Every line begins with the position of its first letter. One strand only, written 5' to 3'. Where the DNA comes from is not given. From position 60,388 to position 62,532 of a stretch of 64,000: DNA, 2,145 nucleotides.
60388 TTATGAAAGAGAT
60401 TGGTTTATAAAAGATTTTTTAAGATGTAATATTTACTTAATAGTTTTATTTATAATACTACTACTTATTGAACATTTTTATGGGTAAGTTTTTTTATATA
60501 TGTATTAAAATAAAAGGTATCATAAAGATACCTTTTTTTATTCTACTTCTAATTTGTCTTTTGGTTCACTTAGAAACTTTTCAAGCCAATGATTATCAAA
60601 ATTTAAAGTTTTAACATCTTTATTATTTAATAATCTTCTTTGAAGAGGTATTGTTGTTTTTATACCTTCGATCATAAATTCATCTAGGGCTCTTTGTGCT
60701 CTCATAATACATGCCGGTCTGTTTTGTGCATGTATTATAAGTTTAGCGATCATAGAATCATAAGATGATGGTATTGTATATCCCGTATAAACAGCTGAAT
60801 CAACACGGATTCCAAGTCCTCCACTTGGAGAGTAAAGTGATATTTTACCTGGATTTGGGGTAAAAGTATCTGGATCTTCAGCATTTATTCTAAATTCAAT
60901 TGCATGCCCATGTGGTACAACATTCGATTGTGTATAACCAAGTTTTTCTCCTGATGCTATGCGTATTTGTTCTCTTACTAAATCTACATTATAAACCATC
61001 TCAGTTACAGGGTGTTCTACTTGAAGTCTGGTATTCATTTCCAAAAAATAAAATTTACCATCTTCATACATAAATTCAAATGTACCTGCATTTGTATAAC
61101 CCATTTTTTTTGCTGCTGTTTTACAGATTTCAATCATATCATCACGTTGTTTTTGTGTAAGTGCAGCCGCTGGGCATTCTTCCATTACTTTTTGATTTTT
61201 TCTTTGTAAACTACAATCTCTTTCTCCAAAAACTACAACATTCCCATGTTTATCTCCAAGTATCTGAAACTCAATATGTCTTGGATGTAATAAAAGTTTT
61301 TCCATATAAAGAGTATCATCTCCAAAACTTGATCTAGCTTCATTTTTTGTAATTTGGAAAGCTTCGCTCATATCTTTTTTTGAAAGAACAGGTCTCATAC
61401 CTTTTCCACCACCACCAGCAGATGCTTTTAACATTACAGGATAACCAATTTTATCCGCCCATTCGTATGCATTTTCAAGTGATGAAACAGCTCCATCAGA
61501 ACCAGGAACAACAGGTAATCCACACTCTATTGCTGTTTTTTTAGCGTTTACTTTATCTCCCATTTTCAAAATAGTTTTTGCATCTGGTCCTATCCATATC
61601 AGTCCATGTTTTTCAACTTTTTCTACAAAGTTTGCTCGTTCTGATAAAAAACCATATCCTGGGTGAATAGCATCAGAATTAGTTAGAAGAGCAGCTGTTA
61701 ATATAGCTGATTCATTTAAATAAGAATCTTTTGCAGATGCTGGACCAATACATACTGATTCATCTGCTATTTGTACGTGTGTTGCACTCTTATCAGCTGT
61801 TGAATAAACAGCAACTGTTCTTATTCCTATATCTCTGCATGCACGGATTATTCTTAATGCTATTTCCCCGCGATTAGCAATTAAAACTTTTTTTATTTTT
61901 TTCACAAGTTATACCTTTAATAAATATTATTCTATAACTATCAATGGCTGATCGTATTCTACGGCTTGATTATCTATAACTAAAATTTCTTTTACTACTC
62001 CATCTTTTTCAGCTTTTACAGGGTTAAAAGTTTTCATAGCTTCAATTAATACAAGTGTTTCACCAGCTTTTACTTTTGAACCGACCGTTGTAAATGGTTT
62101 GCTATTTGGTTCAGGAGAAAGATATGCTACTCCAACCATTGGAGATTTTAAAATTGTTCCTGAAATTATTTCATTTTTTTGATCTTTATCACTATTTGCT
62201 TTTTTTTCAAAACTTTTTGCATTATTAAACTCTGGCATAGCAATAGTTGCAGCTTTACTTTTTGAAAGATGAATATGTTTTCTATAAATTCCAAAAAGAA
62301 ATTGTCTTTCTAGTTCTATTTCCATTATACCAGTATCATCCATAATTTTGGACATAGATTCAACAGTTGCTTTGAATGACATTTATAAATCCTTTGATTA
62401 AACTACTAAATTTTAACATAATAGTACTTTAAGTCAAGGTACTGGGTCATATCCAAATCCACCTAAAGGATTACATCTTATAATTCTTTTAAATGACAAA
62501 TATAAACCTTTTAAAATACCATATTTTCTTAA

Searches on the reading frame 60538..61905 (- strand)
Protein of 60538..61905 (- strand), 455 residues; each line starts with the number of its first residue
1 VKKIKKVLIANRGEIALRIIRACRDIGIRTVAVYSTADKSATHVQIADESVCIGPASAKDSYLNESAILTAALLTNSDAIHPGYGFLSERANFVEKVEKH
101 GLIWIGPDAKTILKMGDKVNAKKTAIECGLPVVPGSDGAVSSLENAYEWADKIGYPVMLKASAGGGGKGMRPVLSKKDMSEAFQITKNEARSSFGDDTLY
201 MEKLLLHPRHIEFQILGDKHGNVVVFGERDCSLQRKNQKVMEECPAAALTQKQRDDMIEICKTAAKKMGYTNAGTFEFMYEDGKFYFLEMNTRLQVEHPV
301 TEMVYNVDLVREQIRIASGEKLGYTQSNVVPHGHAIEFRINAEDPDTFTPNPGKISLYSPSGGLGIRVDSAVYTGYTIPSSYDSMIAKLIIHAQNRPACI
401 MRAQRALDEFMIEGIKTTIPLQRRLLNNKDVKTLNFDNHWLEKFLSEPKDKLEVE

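Call 40: search_protein_families(library=pfam, proteins=[window:60538-61905:-], max_evalue=0.00001)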
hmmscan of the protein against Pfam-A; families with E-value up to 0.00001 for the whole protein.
window:60538-61905:- (455 aa): 5 families
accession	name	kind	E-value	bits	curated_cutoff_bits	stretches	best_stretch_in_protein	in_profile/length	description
PF02786.22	CPSase_L_D2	-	3.2e-70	236.4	19.8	1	117-323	1-209/211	Carbamoyl-phosphate synthase L chain, ATP binding domain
PF00289.28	Biotin_carb_N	-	6.2e-45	152.6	25.5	1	4-112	2-110/110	Biotin carboxylase, N-terminal domain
PF02785.25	Biotin_carb_C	-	3e-35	121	32.4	1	337-442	1-107/108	Biotin carboxylase C-terminal domain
PF02222.28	ATP-grasp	-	7.3e-10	39.2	27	1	140-293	16-162/179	ATP-grasp domain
PF07478.18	Dala_Dala_lig_C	-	5.3e-08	33.1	24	1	146-292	28-174/204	D-ala D-ala ligase C-terminus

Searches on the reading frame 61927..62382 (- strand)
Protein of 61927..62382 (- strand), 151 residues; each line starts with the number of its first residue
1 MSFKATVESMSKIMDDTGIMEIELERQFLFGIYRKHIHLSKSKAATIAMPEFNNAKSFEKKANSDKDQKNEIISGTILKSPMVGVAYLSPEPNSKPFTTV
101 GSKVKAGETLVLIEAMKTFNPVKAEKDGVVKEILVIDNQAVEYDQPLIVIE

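Call 68: search_protein_families(library=pfam, proteins=[window:61927-62382:-], max_evalue=0.01)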
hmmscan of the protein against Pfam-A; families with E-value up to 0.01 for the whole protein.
window:61927-62382:- (151 aa): 2 families
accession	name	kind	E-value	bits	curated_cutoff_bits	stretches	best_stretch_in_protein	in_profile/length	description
PF00364.28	Biotin_lipoyl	-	2e-18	66.4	22.1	1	78-150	3-73/73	Biotin-requiring enzyme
PF13533.13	Biotin_lipoyl_2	-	0.0034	17.6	29.8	0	123-151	4-32/32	Biotin-lipoyl like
